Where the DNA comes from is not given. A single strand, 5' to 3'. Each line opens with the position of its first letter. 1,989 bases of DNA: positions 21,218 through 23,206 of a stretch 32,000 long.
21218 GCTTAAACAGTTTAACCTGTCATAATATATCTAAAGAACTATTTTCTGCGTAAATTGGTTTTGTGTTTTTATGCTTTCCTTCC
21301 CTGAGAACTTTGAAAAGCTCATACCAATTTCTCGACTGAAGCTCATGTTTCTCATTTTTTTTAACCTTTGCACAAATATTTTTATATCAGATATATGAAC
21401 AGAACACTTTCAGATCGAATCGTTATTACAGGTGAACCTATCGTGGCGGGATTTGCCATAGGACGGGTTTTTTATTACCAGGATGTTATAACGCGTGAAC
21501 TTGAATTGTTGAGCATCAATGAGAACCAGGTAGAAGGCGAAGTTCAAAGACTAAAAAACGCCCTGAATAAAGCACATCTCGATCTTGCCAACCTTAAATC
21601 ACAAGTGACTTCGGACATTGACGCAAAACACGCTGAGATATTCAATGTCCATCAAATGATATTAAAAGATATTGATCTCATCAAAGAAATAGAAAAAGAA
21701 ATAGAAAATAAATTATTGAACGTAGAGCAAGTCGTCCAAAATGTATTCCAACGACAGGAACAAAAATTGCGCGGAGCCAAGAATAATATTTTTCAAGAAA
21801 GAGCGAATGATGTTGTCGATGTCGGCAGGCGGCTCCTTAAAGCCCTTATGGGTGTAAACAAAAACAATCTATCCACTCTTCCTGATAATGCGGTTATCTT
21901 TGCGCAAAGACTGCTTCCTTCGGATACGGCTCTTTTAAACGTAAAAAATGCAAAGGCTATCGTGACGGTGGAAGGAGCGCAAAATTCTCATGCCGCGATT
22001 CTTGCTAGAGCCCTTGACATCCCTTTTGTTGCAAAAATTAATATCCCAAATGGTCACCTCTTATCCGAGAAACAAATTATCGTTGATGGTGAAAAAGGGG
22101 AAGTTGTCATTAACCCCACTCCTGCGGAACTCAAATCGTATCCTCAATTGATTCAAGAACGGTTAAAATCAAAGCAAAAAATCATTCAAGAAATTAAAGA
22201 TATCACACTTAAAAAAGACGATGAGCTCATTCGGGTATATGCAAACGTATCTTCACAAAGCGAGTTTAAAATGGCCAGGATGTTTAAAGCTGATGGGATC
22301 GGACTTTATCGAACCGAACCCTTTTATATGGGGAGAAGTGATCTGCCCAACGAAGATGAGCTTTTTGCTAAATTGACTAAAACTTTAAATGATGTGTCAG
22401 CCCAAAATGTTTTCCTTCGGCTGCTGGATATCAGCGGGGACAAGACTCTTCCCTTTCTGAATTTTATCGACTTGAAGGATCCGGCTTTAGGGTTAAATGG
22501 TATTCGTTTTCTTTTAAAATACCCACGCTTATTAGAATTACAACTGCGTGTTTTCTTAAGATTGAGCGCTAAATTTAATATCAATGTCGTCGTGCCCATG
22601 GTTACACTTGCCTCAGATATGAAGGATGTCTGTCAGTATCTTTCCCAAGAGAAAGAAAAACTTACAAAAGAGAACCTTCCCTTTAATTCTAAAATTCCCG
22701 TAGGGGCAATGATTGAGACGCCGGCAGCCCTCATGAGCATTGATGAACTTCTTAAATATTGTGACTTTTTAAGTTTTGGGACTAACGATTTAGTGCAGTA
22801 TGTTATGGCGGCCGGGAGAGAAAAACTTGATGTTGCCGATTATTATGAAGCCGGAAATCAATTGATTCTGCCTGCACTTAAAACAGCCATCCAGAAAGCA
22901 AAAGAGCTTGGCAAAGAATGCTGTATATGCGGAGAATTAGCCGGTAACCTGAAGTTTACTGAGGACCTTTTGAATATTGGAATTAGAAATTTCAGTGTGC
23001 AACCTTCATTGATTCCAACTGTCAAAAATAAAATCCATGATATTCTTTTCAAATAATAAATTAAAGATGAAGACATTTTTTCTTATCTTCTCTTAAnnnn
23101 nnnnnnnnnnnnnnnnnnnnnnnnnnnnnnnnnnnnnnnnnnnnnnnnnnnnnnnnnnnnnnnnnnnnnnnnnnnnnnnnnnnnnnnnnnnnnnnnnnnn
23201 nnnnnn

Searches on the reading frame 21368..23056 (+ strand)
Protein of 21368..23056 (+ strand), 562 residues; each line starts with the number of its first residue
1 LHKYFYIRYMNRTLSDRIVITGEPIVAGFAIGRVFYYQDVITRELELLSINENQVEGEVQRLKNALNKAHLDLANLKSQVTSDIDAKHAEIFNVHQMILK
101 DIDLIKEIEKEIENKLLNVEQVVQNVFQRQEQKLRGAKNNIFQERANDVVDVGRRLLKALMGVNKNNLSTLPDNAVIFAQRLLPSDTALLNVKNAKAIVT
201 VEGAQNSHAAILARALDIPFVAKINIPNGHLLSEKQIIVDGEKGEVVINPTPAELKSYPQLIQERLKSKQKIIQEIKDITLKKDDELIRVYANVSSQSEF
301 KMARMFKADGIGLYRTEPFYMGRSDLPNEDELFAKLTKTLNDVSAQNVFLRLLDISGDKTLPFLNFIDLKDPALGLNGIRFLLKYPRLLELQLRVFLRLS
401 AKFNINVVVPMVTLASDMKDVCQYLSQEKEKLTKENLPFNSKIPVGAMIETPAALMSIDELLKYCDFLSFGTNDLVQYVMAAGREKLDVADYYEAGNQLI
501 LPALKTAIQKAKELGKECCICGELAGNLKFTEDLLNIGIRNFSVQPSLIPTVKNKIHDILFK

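Call 5: search_protein_families(library=pfam, proteins=[window:21368-23056:+], max_evalue=0.1)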
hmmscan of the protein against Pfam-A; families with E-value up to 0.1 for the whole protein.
window:21368-23056:+ (562 aa): 4 families
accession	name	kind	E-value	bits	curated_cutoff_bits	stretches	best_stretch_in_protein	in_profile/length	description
PF02896.24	PEP-utilizers_C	-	3.5e-77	259.9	22.8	1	280-558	12-290/293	PEP-utilising enzyme, PEP-binding domain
PF05524.18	PEP-utilisers_N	-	1.3e-24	87.1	24.4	1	22-145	2-121/121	PEP-utilising enzyme, N-terminal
PF00391.29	PEP-utilizers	-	4.3e-17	61.9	23.1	1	172-244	2-72/72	PEP-utilising enzyme, mobile domain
PF03328.21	HpcH_HpaI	-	3.1e-05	23.8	25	1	406-502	87-179/221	HpcH/HpaI aldolase/citrate lyase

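Call 6: search_protein_families(library=padloc, proteins=[window:21368-23056:+], max_evalue=0.1)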
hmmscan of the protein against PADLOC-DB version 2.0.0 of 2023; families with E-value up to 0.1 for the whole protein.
window:21368-23056:+ (562 aa): 1 family
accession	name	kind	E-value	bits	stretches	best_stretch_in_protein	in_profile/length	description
PDLC03839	LeoA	-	0.00012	19.3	1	36-164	267-400/559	-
